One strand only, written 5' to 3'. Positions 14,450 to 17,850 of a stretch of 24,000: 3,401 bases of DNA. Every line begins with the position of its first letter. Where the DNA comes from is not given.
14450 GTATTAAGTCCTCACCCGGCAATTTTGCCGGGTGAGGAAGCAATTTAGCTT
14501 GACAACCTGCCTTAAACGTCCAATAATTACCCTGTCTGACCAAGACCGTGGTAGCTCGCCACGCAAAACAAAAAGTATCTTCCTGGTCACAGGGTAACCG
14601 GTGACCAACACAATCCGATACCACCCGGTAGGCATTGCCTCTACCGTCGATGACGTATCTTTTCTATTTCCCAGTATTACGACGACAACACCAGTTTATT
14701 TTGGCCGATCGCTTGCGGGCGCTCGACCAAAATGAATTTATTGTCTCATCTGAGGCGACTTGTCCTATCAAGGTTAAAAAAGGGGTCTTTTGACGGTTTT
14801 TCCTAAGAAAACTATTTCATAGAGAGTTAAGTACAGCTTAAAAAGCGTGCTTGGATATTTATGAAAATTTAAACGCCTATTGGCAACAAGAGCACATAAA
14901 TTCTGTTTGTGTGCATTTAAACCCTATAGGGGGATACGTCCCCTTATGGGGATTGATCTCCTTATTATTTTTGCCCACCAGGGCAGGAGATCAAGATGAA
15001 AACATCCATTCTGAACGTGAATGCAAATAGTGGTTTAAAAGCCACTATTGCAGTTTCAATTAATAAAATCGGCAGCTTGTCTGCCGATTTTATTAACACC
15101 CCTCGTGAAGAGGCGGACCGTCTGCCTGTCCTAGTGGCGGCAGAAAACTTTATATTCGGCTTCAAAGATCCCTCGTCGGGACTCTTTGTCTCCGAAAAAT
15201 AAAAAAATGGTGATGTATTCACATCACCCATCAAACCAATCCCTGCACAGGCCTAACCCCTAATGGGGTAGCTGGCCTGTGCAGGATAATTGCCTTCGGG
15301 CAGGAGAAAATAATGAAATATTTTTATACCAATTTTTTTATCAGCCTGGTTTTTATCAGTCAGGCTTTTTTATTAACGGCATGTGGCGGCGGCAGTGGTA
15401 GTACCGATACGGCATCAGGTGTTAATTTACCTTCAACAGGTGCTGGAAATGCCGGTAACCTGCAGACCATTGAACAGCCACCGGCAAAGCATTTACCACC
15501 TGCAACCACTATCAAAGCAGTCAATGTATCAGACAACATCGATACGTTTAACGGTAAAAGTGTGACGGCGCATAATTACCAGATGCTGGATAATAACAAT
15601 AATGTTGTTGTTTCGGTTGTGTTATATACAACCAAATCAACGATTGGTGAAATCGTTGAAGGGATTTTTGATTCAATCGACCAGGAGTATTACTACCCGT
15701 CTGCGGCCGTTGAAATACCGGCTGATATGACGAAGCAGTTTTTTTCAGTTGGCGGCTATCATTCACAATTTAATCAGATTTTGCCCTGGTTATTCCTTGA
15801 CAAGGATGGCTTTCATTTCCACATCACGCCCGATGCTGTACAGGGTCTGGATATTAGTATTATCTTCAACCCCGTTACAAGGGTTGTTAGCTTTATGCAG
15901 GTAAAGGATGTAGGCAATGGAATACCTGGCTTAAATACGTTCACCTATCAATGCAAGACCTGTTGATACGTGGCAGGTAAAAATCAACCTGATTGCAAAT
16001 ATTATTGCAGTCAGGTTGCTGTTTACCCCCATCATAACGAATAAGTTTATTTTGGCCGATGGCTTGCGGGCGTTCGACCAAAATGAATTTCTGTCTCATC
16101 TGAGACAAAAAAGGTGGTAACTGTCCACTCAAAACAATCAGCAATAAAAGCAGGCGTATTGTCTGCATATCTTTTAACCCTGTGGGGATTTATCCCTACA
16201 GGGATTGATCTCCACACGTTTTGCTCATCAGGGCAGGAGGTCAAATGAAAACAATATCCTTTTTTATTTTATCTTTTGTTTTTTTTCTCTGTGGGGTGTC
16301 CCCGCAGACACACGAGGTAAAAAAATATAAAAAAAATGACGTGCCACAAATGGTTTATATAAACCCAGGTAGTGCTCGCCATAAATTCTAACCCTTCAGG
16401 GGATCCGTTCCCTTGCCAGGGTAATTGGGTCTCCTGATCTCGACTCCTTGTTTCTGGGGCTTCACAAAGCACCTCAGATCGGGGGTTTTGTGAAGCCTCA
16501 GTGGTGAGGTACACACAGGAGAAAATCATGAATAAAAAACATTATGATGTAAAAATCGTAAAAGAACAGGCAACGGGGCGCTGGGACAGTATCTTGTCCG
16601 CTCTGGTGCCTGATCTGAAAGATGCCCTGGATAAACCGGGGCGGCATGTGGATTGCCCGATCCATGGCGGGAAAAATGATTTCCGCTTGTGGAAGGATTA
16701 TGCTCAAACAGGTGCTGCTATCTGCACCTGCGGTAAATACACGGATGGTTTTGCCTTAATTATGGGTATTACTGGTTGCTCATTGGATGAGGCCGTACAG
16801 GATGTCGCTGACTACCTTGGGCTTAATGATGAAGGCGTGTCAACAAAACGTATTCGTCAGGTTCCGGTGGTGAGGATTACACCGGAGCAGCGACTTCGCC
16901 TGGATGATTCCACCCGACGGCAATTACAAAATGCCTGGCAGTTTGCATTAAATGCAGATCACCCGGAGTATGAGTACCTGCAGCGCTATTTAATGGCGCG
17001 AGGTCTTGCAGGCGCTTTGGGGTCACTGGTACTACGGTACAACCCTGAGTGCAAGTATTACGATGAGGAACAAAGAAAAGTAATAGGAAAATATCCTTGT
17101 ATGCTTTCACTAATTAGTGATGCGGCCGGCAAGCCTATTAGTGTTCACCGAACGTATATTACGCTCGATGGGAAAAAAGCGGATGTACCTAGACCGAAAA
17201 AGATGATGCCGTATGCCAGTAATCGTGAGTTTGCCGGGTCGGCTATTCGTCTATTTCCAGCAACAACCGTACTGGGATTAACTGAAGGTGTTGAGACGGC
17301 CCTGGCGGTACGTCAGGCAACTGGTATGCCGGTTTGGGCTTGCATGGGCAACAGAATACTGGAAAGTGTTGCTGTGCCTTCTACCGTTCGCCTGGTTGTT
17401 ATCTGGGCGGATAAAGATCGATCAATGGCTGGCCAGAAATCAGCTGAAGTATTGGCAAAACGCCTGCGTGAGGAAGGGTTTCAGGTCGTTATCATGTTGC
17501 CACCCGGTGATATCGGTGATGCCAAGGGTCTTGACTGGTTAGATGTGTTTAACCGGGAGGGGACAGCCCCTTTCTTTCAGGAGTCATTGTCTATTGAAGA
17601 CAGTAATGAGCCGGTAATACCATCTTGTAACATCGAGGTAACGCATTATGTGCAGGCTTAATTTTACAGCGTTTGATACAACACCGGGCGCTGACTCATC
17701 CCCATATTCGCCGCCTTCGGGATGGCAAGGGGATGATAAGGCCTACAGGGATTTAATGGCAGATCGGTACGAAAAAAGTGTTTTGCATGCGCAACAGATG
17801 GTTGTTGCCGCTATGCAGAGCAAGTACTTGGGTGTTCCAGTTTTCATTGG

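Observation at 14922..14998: Anti-SD/SD helix conserved by compensatory change at four backbone genes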

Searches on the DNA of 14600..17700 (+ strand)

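Call 5: search_dna_similar(query=window:14600-17700:+, collection=plasmids, mode=near, max_rows=25)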
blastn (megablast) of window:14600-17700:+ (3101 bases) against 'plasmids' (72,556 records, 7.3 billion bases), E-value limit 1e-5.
No match.

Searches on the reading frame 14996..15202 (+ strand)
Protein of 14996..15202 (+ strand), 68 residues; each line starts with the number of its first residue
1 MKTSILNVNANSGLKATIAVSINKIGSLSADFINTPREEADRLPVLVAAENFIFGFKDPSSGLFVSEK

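Call 9: search_protein_families(library=pfam, proteins=[window:14996-15202:+], max_evalue=0.01)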
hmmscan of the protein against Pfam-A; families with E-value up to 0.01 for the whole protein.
window:14996-15202:+ (68 aa): 0 families
